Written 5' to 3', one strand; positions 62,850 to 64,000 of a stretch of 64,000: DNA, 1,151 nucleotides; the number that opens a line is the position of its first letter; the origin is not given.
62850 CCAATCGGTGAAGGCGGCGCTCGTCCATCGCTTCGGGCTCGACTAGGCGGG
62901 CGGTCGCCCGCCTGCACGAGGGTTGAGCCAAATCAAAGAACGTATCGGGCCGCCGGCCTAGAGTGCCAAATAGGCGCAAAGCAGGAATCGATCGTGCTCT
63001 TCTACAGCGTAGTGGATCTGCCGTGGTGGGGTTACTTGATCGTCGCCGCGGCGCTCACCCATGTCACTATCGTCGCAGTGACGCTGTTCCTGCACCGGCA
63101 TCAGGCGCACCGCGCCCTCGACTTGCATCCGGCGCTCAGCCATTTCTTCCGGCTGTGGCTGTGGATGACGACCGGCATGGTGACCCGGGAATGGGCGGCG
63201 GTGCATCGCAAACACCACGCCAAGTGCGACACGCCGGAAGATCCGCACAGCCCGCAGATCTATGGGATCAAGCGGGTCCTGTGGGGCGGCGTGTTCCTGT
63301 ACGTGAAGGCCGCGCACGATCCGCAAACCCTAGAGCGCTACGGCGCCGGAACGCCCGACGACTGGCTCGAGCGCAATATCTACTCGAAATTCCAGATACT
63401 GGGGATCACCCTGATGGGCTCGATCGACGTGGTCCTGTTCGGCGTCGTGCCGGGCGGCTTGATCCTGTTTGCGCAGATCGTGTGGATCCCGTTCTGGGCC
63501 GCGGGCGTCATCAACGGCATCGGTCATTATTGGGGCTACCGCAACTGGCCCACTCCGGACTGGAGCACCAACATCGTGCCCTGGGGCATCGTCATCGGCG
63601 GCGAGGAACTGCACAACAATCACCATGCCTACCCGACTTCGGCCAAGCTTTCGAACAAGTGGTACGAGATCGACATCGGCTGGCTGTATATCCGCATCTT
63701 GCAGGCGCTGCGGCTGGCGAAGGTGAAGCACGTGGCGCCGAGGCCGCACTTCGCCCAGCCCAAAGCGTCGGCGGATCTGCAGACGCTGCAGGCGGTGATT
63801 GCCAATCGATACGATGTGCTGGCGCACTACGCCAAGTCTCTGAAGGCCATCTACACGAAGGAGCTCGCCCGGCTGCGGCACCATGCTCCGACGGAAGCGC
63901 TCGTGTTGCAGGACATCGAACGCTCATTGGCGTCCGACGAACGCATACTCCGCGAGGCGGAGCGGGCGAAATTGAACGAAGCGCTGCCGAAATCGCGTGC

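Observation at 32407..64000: A 32-kb block wired by FNR-type boxes: a low-oxygen persistence island with two resident FNR paralogues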

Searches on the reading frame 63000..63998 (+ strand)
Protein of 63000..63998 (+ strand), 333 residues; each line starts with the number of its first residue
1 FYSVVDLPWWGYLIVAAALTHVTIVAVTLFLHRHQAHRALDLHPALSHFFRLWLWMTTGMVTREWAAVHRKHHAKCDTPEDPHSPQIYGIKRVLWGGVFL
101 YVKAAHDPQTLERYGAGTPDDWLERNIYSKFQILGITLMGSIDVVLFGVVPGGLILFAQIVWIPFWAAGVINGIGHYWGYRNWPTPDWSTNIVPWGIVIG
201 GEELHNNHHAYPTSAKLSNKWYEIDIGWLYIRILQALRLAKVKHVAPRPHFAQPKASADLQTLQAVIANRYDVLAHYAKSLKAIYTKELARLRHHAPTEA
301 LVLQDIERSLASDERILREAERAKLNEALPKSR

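Call 55: search_protein_families(library=pfam, max_evalue=0.00001, proteins=[window:63000-63998:+])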
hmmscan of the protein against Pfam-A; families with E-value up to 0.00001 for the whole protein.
window:63000-63998:+ (333 aa): 1 family
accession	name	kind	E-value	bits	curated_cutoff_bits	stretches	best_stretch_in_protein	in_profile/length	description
PF00487.30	FA_desaturase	-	4.9e-15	56.4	29.7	1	9-213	3-225/253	Fatty acid desaturase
